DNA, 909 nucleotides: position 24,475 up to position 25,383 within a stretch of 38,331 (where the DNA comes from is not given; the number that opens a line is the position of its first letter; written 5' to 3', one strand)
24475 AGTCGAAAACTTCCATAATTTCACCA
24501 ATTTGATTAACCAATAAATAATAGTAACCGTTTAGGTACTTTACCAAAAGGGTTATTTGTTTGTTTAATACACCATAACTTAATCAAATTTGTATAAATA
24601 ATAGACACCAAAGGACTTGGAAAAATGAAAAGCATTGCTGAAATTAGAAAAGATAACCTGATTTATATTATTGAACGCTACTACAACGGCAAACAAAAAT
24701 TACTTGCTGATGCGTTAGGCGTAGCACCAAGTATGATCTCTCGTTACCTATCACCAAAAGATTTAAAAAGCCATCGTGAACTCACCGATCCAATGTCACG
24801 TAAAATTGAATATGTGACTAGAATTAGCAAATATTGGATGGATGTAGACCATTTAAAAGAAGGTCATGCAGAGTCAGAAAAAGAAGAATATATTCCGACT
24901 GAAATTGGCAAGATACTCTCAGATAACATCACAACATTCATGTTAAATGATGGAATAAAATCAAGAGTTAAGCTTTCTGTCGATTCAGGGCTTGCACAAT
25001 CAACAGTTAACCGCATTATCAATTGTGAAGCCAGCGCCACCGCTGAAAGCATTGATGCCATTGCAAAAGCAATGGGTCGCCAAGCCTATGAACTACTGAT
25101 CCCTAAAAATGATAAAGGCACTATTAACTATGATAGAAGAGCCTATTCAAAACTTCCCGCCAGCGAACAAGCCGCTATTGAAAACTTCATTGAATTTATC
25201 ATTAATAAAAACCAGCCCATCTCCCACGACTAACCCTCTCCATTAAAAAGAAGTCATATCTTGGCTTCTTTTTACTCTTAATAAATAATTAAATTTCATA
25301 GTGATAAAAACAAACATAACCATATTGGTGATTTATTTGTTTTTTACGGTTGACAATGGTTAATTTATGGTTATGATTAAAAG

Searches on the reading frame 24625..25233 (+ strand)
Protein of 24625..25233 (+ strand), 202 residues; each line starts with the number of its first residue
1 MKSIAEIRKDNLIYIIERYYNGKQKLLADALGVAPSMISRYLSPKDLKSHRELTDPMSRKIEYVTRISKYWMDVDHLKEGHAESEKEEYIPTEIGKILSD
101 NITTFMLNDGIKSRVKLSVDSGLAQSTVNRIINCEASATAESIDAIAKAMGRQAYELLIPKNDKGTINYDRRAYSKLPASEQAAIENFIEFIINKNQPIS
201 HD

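Call 5: search_protein_families(library=pfam, proteins=[window:24625-25233:+], max_evalue=0.01)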
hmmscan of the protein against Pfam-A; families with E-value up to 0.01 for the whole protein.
window:24625-25233:+ (202 aa): 4 families
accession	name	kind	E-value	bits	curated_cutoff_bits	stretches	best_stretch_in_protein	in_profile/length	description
PF01381.28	HTH_3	-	3.2e-08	33.9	23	1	114-154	12-52/55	Helix-turn-helix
PF13443.12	HTH_26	-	0.00012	22.6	22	1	104-161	4-61/63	Cro/C1-type HTH DNA-binding domain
PF13693.12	HTH_35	-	0.0023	18.3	25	0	7-45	27-67/75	Winged helix-turn-helix DNA-binding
PF15943.11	YdaS_toxin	-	0.0081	16.4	30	0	22-43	9-30/65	Bacterial toxin YdaS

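Call 6: search_protein_families(library=phrogs, proteins=[window:24625-25233:+], max_evalue=0.001)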
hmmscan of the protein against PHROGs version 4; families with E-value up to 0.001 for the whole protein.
window:24625-25233:+ (202 aa): 11 families
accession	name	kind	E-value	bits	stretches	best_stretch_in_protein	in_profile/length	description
phrog_13326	-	unknown function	7.8e-19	69.3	1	109-197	5-94/151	-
phrog_8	-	transcription regulation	2.1e-10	41.6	1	10-191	79-248/346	transcriptional regulator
phrog_5736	-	transcription regulation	1.8e-09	38.8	1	4-93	3-86/133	transcriptional regulator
phrog_4583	-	transcription regulation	3.1e-06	28.1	1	94-158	7-70/81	transcriptional repressor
phrog_4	-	transcription regulation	8e-06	26.1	0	73-158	105-192/400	transcriptional repressor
phrog_3642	-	DNA, RNA and nucleotide metabolism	2.8e-05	24.9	0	100-159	10-69/79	HTH DNA binding protein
phrog_3949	-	transcription regulation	3.2e-05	25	1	109-159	24-74/161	transcriptional repressor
phrog_14131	-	DNA, RNA and nucleotide metabolism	0.00011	22.4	1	6-150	131-265/351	DNA binding protein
phrog_1381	-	moron, auxiliary metabolic gene and host takeover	0.00013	22.4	0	15-75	20-76/264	plasmid antitoxin with HTH domain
phrog_9103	-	transcription regulation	0.00015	22.8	1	97-163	8-73/78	transcriptional repressor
phrog_725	-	transcription regulation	0.00084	20.3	0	10-49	14-53/101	CII-like regulator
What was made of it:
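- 24625..25233 (+): rep: a 202-aa SPC32H-Rep-type repressor with an N-terminal HTH DNA-binding domain, a middle dimerisation domain and a C-terminal tetramerisation/Ant-binding domain. Pfam and PHROGs results (calls 5, 6).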

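Call 15: search_dna_similar(query=window:24625-25233:+, collection=phages, mode=protein, max_rows=30)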
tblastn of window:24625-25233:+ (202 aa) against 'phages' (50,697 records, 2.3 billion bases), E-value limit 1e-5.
Records with a match: 36; places in all: 36; records where one place covers at least 80% of the query: 36.
Best place of each record, by identity: <60% 36.
By first word of the organism name: Escherichia 16; Salmonella 12; Klebsiella 4; Enterobacter 3; phage 1.
By host as written in the record: - 4; Escherichia coli O157:H7 4; Salmonella enterica subsp. enterica serovar Heidelberg 3; Escherichia coli 2; Escherichia coli O103:H25 strain NIPH-11060424/NVH-734 2; Enterobacter sp. CT7 2; Salmonella enterica subsp. enterica STW-2 2; pathenogenic Salmonella bacterium 2; and 13 more.
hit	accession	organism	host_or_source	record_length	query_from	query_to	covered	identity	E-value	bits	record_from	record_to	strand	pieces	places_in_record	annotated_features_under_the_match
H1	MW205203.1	Enterobacter phage BUCT554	Enterobacter cloacae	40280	1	182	90%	39.3%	4e-33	130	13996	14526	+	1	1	transcriptional regulator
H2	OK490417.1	Klebsiella phage Kp4865-1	Klebsiella pneumoniae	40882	1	201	100%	33.0%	2e-24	105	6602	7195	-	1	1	record has no annotation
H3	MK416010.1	Klebsiella phage ST11-OXA245phi3.2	Klebsiella pneumoniae ST11-OXA245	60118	1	201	100%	33.0%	2e-24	105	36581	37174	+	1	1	XRE family transcriptional regulator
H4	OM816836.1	Klebsiella phage vB_KpnP_BUCT711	Klebsiella pneumoniae BUCT711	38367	1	197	98%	33.3%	2e-24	105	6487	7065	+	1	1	helix-turn-helix transcriptional regulator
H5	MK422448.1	Klebsiella phage ST512-KPC3phi13.3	Klebsiella pneumoniae ST512-KPC3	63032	1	197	98%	33.3%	3e-24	104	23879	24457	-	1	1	XRE family transcriptional regulator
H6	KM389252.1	Escherichia phage Phi05_2388 B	-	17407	1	182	90%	34.1%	6e-27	112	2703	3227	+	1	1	record has no annotation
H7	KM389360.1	Escherichia phage Phi05_1387 B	-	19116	1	182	90%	34.1%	6e-27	112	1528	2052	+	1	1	record has no annotation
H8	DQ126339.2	Escherichia phage phiV10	Escherichia coli O157:H7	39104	1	182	90%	34.1%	6e-27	112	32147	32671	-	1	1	putative transcriptional repressor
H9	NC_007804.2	Escherichia phage phiV10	Escherichia coli O157:H7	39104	1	182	90%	34.1%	6e-27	112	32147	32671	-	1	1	helix-turn-helix domain-containing protein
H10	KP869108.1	Escherichia coli O157 typing phage 10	Escherichia coli O157:H7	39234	1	182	90%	34.1%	6e-27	112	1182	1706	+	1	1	helix-turn-helix protein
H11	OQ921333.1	Escherichia phage vB_EcoP_PAS61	Escherichia coli strain A11-1675 ...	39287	1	182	90%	34.1%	6e-27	112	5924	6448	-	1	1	putative repressor protein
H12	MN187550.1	Escherichia phage phiv142-3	Escherichia coli DE142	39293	1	182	90%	34.1%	6e-27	112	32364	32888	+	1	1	putative repressor protein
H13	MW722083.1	Escherichia phage vB_EcoP_ZX5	Escherichia coli YO1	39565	1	182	90%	34.1%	6e-27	112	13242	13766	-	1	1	repressor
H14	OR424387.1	Escherichia phage HEMP4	Escherichia coli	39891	1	182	90%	34.1%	6e-27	112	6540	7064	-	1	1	record has no annotation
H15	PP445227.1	Escherichia phage EC.W1-9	Escherichia coli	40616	1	182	90%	34.1%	6e-27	112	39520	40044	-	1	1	putative repressor protein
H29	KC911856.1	Salmonella phage SPC32H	Salmonella enterica serovar Typhimurium ...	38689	1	182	90%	31.7%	1e-20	94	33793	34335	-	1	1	rep: repressor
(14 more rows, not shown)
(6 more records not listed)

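Call 16: find_related_loci(query=window:24625-25233:+, collection=genome_contigs, flank=10000)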
Query window:24625-25233:+ (202 aa) in genome_contigs; peptide patterns used: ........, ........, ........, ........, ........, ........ (x = any residue, [..] = any of these).
156 stretches matched a pattern; 6 encode a relative of the query (tblastn E <= 1e-3); 6 distinct loci.
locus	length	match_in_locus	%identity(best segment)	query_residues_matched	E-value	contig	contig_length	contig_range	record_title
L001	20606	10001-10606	100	1-202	3e-136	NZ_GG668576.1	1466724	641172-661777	Proteus mirabilis ATCC 29906 SCAFFOLD1, whole genome shotgun sequence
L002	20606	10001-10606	100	1-202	3e-136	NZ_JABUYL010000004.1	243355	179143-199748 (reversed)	Proteus sp. FME41 NODE_4_length_243355_cov_235.92, whole genome shotgun sequence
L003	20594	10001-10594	90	1-198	4e-120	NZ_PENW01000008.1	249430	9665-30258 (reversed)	Proteus cibi strain FJ2001126-3 scaffold9, whole genome shotgun sequence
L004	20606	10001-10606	86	1-202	8e-118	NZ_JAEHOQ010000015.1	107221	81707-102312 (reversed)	Proteus vulgaris strain PR00166 PR00166_c0015, whole genome shotgun sequence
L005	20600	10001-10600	88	1-200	8e-117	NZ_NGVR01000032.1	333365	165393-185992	Proteus columbae strain 08MAS2615 scaffold17, whole genome shotgun sequence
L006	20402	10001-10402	89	67-200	5e-78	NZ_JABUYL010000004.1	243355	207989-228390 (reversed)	Proteus sp. FME41 NODE_4_length_243355_cov_235.92, whole genome shotgun sequence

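Call 17: find_related_loci(query=window:24625-25233:+, collection=viral_contigs, flank=10000)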
Query window:24625-25233:+ (202 aa) in viral_contigs; peptide patterns used: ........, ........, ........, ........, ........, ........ (x = any residue, [..] = any of these).
53 stretches matched a pattern; 41 encode a relative of the query (tblastn E <= 1e-3); 40 distinct loci.
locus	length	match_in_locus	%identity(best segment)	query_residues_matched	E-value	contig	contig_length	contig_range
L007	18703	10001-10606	100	1-202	2e-135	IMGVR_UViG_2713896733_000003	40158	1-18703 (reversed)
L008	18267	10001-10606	100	1-202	2e-135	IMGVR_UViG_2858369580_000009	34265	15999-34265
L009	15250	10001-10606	100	1-202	2e-135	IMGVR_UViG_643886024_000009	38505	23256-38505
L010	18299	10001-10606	100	1-202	2e-135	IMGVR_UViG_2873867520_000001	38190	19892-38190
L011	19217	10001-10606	100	1-202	2e-135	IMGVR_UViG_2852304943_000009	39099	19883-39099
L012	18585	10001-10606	100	1-202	2e-135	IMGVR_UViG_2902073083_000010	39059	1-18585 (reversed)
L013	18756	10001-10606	100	1-202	2e-135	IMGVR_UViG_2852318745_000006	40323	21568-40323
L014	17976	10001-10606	100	1-202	2e-135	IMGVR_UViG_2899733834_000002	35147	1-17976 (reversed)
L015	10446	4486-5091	100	1-202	2e-135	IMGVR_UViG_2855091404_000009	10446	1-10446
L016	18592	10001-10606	100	1-202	2e-135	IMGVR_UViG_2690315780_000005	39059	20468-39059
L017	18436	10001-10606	100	1-202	2e-135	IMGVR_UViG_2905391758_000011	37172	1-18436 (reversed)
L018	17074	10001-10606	100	1-202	2e-135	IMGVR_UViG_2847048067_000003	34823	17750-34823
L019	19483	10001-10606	100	1-202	2e-135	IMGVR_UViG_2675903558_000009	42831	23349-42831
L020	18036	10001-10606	100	1-202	2e-135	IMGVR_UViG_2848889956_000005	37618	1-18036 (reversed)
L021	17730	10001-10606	100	1-202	2e-135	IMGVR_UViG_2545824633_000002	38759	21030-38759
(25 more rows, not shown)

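Call 26: search_solved_structures(query=window:24625-25233:+, max_evalue=1, show_alignments=2)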
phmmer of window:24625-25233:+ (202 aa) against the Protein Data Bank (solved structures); distinct sequences matched with E-value up to 1: 13.
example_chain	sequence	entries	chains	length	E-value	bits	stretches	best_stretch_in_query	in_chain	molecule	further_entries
5d50_A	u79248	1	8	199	8.3e-24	87.6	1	1-197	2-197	Repressor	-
5d4z_A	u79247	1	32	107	7.9e-17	64.9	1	110-197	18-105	Repressor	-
3vk0_A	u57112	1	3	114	0.017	18.2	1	93-174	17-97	Transcriptional regulator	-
7ekj_A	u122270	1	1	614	0.5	13.4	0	125-173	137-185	Classical swine fever virus NS5B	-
5y6r_A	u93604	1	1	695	0.57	13.2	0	125-173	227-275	Genome polyprotein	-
6ae5_A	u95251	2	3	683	0.58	13.2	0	125-173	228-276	RdRp catalytic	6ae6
5yf7_A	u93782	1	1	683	0.58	13.2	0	125-173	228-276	RdRp catalytic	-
6ae7_A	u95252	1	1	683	0.58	13.2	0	125-173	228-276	RdRp catalytic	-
5yf8_A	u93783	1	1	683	0.58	13.2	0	125-173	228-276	RdRp catalytic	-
5yf6_A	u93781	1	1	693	0.59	13.1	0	125-173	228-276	RdRp catalytic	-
6ae4_A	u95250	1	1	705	0.61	13.1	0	125-173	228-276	RdRp catalytic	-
5yf5_A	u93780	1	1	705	0.61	13.1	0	125-173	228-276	RdRp catalytic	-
6xhp_A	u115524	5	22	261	0.72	12.9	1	98-199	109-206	Ribitol-5-phosphate cytidylyltransferase 1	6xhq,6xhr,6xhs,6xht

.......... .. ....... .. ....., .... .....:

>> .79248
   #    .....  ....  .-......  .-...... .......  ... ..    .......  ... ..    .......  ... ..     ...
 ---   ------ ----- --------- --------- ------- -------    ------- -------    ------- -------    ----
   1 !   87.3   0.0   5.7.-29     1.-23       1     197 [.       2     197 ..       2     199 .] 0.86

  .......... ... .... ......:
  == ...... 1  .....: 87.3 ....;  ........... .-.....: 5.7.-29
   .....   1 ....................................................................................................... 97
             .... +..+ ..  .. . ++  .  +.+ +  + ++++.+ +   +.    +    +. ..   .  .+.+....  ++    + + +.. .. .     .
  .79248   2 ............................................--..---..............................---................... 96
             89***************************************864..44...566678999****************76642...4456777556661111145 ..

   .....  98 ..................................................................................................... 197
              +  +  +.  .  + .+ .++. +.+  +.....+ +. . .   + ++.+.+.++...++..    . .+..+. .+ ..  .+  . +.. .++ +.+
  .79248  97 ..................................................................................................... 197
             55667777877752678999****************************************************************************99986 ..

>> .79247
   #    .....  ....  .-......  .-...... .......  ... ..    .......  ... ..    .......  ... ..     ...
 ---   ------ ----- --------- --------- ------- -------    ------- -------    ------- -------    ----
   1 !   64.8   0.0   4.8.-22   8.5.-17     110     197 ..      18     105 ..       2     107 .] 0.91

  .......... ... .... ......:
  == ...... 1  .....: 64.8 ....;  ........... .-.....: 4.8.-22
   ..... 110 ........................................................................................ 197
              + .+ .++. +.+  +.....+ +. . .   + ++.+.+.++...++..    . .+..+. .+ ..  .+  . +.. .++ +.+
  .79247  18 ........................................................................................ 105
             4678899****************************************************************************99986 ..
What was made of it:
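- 24625..25233 (+): 5D50_A E 8e-24 over residues 1-197 (call 26).
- On SPC32H-type Rep/Ant immunity system: phmmer against the PDB: 5d50_A E 8.3e-24, residues 1-197 aligned to 2-197 (call 26).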

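Call 27: find_homologous_proteins(query=window:24625-25233:+, max_evalue=0.00001)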
Query window:24625-25233:+ (202 aa): 17 proteins with E <= 0.00001 among 361 candidates.
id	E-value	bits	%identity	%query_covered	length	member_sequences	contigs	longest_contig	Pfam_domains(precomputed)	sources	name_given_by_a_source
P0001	6.8e-119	412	95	100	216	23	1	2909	PF01381.29,PF13443.13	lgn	-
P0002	1.6e-114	398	91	100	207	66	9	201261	PF01381.29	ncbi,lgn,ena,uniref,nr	ncbi:XRE family transcriptional regulator [Proteus sp. G2669]|uniref:XRE family transcriptional regu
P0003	8.6e-111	386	90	100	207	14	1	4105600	PF01381.29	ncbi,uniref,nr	ncbi:XRE family transcriptional regulator [Proteus appendicitidis]|uniref:XRE family transcriptional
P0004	1.3e-110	385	90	98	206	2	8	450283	PF01381.29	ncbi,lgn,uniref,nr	ncbi:helix-turn-helix domain-containing protein [Proteus mirabilis]|uniref:helix-turn-helix domain-c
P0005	1.3e-110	385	90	98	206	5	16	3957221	PF01381.29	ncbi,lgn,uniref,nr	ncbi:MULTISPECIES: helix-turn-helix domain-containing protein [Enterobacterales]|uniref:helix-turn-h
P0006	2.8e-109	381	86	100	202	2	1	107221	PF01381.29,PF13443.13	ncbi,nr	ncbi:XRE family transcriptional regulator [Proteus vulgaris]|nr:XRE family transcriptional regulator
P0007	1.8e-102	359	85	98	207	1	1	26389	PF01381.29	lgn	-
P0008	5.8e-100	351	83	97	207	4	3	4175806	PF01381.29,PF13443.13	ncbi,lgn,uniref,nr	ncbi:helix-turn-helix domain-containing protein [Hafnia alvei]|uniref:helix-turn-helix domain-contai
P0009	4.5e-97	341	85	95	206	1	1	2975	PF01381.29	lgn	-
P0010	4.8e-97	341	85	95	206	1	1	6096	PF01381.29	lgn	-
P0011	7.1e-97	341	89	90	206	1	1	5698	PF01381.29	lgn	-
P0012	5.2e-74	266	62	98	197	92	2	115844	PF01381.29,PF13443.13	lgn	-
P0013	1.3e-68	248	61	98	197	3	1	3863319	PF01381.29,PF13443.13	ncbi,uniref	ncbi:helix-turn-helix transcriptional regulator [Arsenophonus endosymbiont of Crataerina pallida]|un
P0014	1.4e-68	248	61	98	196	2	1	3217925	PF01381.29,PF13443.13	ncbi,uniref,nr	ncbi:helix-turn-helix transcriptional regulator [Arsenophonus sp. aPb]|uniref:helix-turn-helix domai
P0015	8.6e-67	242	59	98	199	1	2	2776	PF01381.29,PF13443.13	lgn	-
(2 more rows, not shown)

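Call 39: get_annotated_region(hit=H29, flank=6000)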
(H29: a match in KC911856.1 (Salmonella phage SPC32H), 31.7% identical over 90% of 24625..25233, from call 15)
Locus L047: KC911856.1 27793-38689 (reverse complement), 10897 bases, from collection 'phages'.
description: Salmonella phage SPC32H, complete genome.
organism: Salmonella phage SPC32H (NCBI taxid 1327941)
taxonomy: Viruses; Duplodnaviria; Heunggongvirae; Uroviricota; Caudoviricetes; Uetakevirus; Uetakevirus SPN1S
host: Salmonella enterica serovar Typhimurium strain LT2; source: -; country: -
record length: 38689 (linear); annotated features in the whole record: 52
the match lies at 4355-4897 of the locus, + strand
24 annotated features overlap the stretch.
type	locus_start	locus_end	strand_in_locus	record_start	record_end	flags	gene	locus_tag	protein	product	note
CDS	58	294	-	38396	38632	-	-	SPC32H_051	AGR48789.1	hypothetical protein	-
CDS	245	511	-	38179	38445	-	-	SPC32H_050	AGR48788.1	hypothetical protein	-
CDS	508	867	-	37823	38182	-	-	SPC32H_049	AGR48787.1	putative EaF-like protein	-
CDS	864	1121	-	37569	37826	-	-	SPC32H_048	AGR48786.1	hypothetical protein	-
CDS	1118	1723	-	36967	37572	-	-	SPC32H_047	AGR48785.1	hypothetical protein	-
CDS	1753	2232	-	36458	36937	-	-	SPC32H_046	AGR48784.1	putative EaE-like protein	-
CDS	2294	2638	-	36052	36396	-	-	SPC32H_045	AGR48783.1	putative restriction endonuclease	-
CDS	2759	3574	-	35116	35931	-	-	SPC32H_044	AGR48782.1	putative DNA replication protein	-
CDS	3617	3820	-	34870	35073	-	-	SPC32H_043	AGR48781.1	hypothetical protein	-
CDS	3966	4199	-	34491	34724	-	-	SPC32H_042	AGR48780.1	hypothetical protein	-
CDS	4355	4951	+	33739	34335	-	rep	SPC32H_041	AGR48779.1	repressor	-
CDS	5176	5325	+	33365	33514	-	-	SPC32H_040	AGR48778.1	hypothetical protein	-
CDS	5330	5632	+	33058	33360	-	-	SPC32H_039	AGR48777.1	hypothetical protein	-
CDS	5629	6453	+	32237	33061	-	-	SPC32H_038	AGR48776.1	putative exonuclease VIII/RecE-like protein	-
CDS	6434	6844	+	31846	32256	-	-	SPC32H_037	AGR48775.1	putative HNH-endonuclease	-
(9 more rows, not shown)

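Call 46: get_annotated_region(hit=H8, flank=4000)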
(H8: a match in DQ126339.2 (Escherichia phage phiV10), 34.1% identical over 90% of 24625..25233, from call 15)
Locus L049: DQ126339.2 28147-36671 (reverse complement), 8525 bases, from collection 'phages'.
description: Enterobacteria phage phiV10, complete genome.
organism: Escherichia phage phiV10 (NCBI taxid 343516)
taxonomy: Viruses; Duplodnaviria; Heunggongvirae; Uroviricota; Caudoviricetes; Uetakevirus; Uetakevirus phiV10
host: Escherichia coli O157:H7; source: -; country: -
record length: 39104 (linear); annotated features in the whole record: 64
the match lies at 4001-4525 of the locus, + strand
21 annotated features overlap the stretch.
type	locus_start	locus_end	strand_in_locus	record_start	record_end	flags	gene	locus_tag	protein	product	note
CDS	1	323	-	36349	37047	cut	-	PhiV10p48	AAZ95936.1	hypothetical protein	belongs to DUF550 family (pfam04447); similar to gp13 from Escherichia coli 1639/77 cryptic prophage CP-1639 (GenBank ...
CDS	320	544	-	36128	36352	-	-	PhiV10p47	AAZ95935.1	hypothetical protein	similar to hypothetical protein RMe0253 [Ralstonia metallidurans CH34] (YP_145569)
CDS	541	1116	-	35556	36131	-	-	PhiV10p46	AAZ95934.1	eae-like protein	similar to gp43, Salmonella typhimurium phage ES18 (GenBank Accession Number AAW70514)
CDS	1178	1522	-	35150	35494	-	-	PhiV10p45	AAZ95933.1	hypothetical protein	belongs to DUF1064 family (pfam06356), phage and bacterial proteins of unknown function; similar to unknown protein p36 ...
regulatory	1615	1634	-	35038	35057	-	-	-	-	terminator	putative rho-independent transcriptional terminator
CDS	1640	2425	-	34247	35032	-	-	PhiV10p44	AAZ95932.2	putative replication protein p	identified by similarity: Pfam Accession Number PF06992 (Phage lambda P family)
CDS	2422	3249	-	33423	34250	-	-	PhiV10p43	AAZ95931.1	putative primosomal protein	identified by similarity: HAMAP Accession Number MF_01061 (DnaT family)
CDS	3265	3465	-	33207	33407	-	-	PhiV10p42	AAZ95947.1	hypothetical protein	similar to hypothetical protein epsilon15p40 from Enterobacteria phage epsilon15, Accession Number NP_848248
regulatory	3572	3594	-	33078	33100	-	-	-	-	terminator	putative rho-independent terminator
CDS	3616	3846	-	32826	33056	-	-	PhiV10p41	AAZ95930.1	hypothetical protein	similar to hypothetical protein epsilon15p39 from Enterobacteria phage epsilon15, Accession Number NP_848247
CDS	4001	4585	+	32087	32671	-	-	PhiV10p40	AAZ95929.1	putative transcriptional repressor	two helix-turn-helix motifs (Pfam Accession Number PF01381); similar to putative repressor epsilon15p38 from ...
regulatory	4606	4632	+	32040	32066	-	-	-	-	terminator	putative rho-independent terminator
CDS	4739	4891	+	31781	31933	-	-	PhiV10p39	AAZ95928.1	hypothetical protein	similar to hypothetical protein epsilon15p37 from Enterobacteria phage epsilon15, Accession Number NP_848245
CDS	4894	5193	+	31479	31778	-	-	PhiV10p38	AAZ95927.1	hypothetical protein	similar to hypothetical protein epsilon15p36 from Enterobacteria phage epsilon15, Accession Number NP_848244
CDS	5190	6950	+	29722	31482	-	-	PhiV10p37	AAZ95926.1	putative recET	fusion of RecE (exodeoxyribonuclease VIII) and RecT (single-strand annealing protein) recombination proteins; ...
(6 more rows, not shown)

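Call 47: get_annotated_region(hit=H1, flank=4000)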
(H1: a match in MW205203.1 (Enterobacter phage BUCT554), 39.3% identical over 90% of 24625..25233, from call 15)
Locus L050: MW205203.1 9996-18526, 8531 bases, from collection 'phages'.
description: Enterobacter phage BUCT554, complete genome.
organism: Enterobacter phage BUCT554 (NCBI taxid 2805859)
taxonomy: Viruses; Duplodnaviria; Heunggongvirae; Uroviricota; Caudoviricetes; Uetakevirus
host: Enterobacter cloacae; source: tissue fluid; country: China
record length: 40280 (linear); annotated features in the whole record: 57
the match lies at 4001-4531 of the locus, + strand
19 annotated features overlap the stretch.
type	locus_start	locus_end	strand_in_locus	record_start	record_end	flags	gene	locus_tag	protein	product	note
CDS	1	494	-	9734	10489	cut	-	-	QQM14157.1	DUF551 domain-containing protein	-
CDS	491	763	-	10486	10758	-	-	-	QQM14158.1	hypothetical protein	-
CDS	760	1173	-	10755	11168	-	-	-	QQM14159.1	hypothetical protein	-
CDS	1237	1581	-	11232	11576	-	-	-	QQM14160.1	DUF1064 domain-containing protein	-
CDS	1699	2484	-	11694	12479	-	-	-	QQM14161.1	replication protein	-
CDS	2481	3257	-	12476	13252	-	-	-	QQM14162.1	primosomal protein I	-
CDS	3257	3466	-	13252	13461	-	-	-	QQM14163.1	hypothetical protein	-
CDS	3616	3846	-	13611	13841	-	-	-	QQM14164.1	hypothetical protein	-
CDS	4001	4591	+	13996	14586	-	-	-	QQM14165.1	transcriptional regulator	-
CDS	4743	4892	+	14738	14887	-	-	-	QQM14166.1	hypothetical protein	-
CDS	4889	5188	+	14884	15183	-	-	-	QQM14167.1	hypothetical protein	-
CDS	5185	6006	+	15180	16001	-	-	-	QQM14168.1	PD-(D/E)XK nuclease-like domain-containing protein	-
CDS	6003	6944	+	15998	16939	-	-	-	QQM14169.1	recombinase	recombinase RecT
CDS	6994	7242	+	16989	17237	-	-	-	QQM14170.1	AlpA family regulatory protein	-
CDS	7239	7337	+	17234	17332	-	-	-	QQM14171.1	hypothetical protein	hypothetical protein P833_02749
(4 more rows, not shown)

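Call 52: find_encoding_contigs(protein=P0006, flank=8000, max_places=3)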
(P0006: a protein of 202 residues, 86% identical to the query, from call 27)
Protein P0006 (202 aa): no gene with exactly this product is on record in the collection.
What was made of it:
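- Tried and rejected: Not on record (call 52).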
